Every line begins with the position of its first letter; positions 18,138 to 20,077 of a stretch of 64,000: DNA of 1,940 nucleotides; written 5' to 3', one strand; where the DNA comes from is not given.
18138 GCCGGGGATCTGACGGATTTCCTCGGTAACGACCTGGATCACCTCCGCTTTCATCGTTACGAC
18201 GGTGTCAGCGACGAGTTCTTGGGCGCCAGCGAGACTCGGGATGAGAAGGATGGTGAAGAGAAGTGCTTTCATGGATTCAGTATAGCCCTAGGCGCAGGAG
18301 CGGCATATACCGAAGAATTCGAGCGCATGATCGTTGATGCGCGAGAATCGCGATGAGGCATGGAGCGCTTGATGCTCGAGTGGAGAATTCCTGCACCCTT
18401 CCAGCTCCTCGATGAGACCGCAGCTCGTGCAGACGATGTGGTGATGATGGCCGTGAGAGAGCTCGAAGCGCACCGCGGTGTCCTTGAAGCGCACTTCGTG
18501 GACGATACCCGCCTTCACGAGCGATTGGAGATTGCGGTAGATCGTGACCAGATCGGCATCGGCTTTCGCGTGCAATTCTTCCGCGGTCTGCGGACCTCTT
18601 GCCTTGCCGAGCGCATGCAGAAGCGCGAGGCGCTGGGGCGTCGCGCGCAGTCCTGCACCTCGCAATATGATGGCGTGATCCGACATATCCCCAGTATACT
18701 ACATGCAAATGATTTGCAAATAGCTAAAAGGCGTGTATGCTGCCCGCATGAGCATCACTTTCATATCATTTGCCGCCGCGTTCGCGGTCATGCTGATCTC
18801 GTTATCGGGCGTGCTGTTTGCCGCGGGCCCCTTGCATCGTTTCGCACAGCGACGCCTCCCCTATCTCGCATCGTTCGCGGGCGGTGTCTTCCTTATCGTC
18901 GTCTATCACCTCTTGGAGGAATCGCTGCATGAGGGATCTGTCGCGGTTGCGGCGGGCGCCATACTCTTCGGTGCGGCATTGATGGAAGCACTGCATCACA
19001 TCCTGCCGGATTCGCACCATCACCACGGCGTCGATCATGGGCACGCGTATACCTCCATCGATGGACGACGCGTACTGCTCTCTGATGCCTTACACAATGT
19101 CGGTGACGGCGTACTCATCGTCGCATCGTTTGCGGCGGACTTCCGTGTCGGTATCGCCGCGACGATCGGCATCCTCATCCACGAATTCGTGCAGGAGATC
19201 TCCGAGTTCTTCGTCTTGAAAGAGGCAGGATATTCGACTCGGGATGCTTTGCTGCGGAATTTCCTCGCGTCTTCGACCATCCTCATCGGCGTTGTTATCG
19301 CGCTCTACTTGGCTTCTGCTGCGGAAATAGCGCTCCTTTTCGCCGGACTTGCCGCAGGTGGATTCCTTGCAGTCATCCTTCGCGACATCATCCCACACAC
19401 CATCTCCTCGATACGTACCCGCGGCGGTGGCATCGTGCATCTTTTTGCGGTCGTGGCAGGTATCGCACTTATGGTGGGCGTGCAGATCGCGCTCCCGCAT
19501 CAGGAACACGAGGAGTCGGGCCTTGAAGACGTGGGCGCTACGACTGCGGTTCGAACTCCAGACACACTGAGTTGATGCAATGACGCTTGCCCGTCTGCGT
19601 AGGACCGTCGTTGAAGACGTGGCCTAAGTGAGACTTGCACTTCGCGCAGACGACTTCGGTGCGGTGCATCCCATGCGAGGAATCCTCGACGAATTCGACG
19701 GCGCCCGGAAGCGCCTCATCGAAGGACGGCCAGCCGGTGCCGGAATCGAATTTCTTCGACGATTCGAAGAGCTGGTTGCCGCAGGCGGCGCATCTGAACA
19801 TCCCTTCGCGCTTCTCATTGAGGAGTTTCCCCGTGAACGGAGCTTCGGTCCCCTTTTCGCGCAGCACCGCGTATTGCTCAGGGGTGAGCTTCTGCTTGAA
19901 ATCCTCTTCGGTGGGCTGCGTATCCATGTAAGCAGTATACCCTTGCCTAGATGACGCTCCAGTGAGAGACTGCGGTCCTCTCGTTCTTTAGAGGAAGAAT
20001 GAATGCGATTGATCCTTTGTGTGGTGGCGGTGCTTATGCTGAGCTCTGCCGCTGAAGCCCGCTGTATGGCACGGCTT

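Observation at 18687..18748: Perfect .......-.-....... palindrome between a Fur-family regulator and a ZIP zinc transporter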

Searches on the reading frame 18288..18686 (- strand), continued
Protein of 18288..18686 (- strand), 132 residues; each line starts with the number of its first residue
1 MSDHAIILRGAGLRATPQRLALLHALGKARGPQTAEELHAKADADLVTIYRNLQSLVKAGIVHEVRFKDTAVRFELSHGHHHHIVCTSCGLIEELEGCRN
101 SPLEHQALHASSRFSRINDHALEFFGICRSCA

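Call 27: search_solved_structures(query=window:18288-18686:-, max_evalue=0.001, show_alignments=3)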
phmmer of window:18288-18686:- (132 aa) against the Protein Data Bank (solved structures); distinct sequences matched with E-value up to 0.001: 23.
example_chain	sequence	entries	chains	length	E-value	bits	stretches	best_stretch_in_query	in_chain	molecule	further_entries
2fe3_A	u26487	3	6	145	2e-16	63.6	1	7-132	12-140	Peroxide operon regulator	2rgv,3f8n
9ire_A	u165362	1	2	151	1.7e-14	57.3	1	8-131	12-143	Ferric uptake regulation protein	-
3mwm_A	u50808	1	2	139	2.4e-14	56.8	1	14-132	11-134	Putative metal uptake regulation protein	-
7vo0_G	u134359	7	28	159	1.3e-13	54.4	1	14-132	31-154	Putative metal uptake regulation protein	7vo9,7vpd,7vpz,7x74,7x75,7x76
6d57_A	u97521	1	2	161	1.5e-13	54.3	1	7-131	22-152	Ferric uptake regulation protein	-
4ets_A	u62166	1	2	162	1.5e-13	54.2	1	7-131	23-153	Ferric uptake regulation protein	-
2o03_A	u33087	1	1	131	3.4e-13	53.1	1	10-131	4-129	probable Zinc uptake regulation protein FurB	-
6dk4_A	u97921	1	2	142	3.4e-12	49.9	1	8-121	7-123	Ferric uptake regulation protein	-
2w57_A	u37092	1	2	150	4.3e-12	49.6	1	1-130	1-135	FERRIC UPTAKE REGULATION PROTEIN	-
8j6w_A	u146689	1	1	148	2.3e-11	47.2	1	1-129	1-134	Ferric uptake regulation protein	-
5nbc_A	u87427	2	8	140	3.4e-11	46.7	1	8-131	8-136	Ferric uptake regulation protein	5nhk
7ne9_AAA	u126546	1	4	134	4.3e-11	46.3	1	19-131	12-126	Ferric uptake regulator family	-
1mzb_A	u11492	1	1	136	7.5e-08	35.9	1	8-97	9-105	ferric uptake regulation protein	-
5fd6_A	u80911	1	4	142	1e-07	35.4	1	11-127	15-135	Ferric uptake regulation protein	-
5fd5_A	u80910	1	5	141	1e-07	35.4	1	11-127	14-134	Ferric uptake regulation protein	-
3eyy_A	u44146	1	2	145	1.6e-07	34.8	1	7-131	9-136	Putative iron uptake regulatory protein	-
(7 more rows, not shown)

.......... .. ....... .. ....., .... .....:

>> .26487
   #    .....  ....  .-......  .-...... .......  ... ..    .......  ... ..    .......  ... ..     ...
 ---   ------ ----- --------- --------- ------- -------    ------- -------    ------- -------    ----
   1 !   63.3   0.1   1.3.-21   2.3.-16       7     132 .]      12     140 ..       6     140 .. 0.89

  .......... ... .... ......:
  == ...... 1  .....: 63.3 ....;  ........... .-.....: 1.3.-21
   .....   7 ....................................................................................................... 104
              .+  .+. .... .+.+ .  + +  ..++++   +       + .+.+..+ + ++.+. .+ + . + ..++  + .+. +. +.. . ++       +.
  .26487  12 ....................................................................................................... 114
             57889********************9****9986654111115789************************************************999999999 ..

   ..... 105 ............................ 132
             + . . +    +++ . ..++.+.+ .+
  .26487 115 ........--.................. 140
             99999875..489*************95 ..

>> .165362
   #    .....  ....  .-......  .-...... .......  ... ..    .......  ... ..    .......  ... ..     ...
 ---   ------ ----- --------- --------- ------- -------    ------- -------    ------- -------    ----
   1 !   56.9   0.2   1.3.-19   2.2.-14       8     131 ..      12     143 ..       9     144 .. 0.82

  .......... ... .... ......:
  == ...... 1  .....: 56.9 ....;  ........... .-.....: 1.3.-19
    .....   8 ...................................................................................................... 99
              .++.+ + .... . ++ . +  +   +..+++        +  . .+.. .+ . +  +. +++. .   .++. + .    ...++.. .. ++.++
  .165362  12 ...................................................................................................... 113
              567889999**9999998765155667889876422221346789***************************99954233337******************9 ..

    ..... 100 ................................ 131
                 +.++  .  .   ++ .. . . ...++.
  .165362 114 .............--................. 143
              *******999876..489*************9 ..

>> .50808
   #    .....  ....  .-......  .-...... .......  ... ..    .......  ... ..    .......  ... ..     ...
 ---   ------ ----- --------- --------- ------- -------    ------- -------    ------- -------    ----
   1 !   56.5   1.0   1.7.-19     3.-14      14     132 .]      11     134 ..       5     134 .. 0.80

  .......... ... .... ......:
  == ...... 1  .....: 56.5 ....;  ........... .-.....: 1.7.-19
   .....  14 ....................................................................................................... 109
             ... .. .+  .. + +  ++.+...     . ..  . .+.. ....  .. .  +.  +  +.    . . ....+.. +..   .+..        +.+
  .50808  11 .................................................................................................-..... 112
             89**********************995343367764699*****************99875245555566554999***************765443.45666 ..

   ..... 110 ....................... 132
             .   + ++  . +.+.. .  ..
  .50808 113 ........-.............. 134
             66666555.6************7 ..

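Call 54: predict_structure(alignment_id=A1)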
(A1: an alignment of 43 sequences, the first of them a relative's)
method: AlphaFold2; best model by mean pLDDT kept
length: 132 residues; sequences in the alignment: 43
mean_pLDDT: 87.7   pTM: 0.60
mean pLDDT of the five models: 87.7, 83.7, 83.2, 83.1, 78.8
residues with pLDDT >= 90: 71; 70-90: 55; 50-70: 5; < 50: 1
segments of 3 or more residues with pLDDT < 50: none
pLDDT, mean of each block of 10 residues (from residue 1): 81 92 89 91 89 94 85 82 88 80 91 88 89 94
secondary structure, 60 per line:
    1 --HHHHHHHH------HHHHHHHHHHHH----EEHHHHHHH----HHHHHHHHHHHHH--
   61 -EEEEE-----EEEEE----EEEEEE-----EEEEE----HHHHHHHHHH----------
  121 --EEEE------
elements in order: H3-10 H17-28 H35-41 H46-58 E62-66 E72-76 E81-86 E92-96 H101-110 E123-126

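Call 58: fold_search(model_id=the predicted structure, library=pdb)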
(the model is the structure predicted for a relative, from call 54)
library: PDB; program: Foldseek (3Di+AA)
matches with E <= 10: 1775; with E <= 0.001: 71
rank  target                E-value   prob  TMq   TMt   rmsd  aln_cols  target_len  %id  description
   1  2fe3_B                4.0e-11  1.00  0.54  0.50  15.0       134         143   29  The crystal structure of bacillus subtilis PerR-Zn reveals a novel Zn(Cys)4 Structural redox switch (released 2006-12-19)
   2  7ne9_CCC              5.9e-11  1.00  0.66  0.72   3.3       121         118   28  A single sensor controls large variations in zinc quotas in a marine cyanobacterium (released 2022-03-02)
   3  9a4a_B                7.2e-11  1.00  0.74  0.66   3.1       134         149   30  Model of YLAN-FUR by crosslinking MS and deep learning (released 2024-09-18)
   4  6d57_A                1.3e-10  1.00  0.45  0.42  15.6       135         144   30  Campylobacter jejuni ferric uptake regulator S1 metalated (released 2018-05-23)
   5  9ire_B                1.6e-10  1.00  0.53  0.50   5.6       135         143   30  CRYSTAL STRUCTURE OF Bacillus cereus FERRIC UPTAKE REGULATOR (released 2025-07-23)
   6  2w57_A                2.1e-10  1.00  0.64  0.64   4.2       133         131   32  Crystal structure of the Vibrio cholerae ferric uptake regulator (Fur) reveals structural rearrangement of the DNA-bin (released 2009-01-20)
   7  2xig_C                2.2e-10  1.00  0.70  0.63   3.8       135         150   21  The structure of the Helicobacter pylori ferric uptake regulator Fur reveals three functional metal binding sites (released 2011-01-19)
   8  1mzb                  2.4e-10  1.00  0.79  0.79   2.6       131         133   29  Ferric uptake regulator (released 2003-10-07)
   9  4ets_A                2.7e-10  1.00  0.41  0.39  14.3       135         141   30  Crystal structure of Campylobacter jejuni ferric uptake regulator (released 2012-06-20)
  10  7ne9_AAA              2.9e-10  1.00  0.65  0.71   3.8       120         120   29  A single sensor controls large variations in zinc quotas in a marine cyanobacterium (released 2022-03-02)
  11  7vo0_G                2.9e-10  1.00  0.58  0.58   4.1       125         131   37  Streptomyces coelicolor zinc uptake regulator complexed with zinc and DNA (trimer of dimers) (released 2022-08-03)
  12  5nbc_B                3.3e-10  1.00  0.66  0.67   3.4       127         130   25  Structure of Prokaryotic Transcription Factors (released 2018-05-16)
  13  3mwm_B                3.8e-10  1.00  0.55  0.57   4.6       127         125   34  Graded expression of zinc-responsive genes through two regulatory zinc-binding sites in Zur (released 2011-03-16)
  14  2o03                  3.8e-10  1.00  0.48  0.49  10.3       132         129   31  Crystal structure of FurB from M. tuberculosis- a Zinc uptake regulator (released 2007-02-13)
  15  5nbc_A                5.2e-10  1.00  0.66  0.67   3.4       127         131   25  Structure of Prokaryotic Transcription Factors (released 2018-05-16)
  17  3mwm_A                6.0e-10  1.00  0.53  0.54   4.6       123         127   32  Graded expression of zinc-responsive genes through two regulatory zinc-binding sites in Zur (released 2011-03-16)
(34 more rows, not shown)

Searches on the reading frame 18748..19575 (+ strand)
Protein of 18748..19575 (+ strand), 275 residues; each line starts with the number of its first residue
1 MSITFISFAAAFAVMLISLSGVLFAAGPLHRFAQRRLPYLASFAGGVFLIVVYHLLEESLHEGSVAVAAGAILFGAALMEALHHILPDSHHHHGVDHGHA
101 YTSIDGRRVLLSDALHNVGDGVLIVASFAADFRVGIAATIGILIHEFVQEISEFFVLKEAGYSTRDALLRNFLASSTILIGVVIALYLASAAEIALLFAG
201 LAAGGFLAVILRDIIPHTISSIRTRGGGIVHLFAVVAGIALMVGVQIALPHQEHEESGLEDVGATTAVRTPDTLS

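Call 7: search_protein_families(library=pfam, proteins=[window:18748-19575:+], max_evalue=0.01)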
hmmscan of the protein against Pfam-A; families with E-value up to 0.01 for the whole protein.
window:18748-19575:+ (275 aa): 1 family
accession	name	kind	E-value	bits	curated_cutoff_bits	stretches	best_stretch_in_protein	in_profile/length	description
PF02535.28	Zip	-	1.4e-19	71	35.1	1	103-245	175-322/323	ZIP Zinc transporter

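Call 8: search_protein_families(library=ncbifam, proteins=[window:18748-19575:+], max_evalue=0.01)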
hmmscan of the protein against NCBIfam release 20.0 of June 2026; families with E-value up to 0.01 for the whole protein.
window:18748-19575:+ (275 aa): 1 family
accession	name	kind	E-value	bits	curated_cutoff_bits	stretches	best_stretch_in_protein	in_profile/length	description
NF003243.0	PRK04201.1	equivalog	1.3e-06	27.9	252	2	31-187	31-204/266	zinc transporter ZupT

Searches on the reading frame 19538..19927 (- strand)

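Call 7: search_protein_families(library=pfam, proteins=[window:19538-19927:-], max_evalue=0.01)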
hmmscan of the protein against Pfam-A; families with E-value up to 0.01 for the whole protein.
window:19538-19927:- (129 aa): 6 families
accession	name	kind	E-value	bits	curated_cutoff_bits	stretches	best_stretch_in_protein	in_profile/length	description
PF01641.26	SelR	-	1.5e-51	173.6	24.9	1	14-127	1-116/116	SelR domain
PF24046.1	At4g08330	-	2.1e-05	25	27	1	87-114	74-101/129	At4g08330 beta-tent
PF09814.14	HECT_2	-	7.3e-05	22.3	22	0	17-58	95-128/369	HECT-like Ubiquitin-conjugating enzyme (E2)-binding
PF10058.14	Zn_ribbon_10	-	0.0014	18.7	24.2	0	82-107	13-38/54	ER junction formation factor lunapark, zinc ribbon finger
PF03226.21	Yippee-Mis18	-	0.0063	17.1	26.6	0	83-124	50-89/108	Yippee zinc-binding/DNA-binding /Mis18, centromere assembly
PF08271.17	Zn_Ribbon_TF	-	0.0073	16.3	29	0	36-55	12-31/43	TFIIB zinc-binding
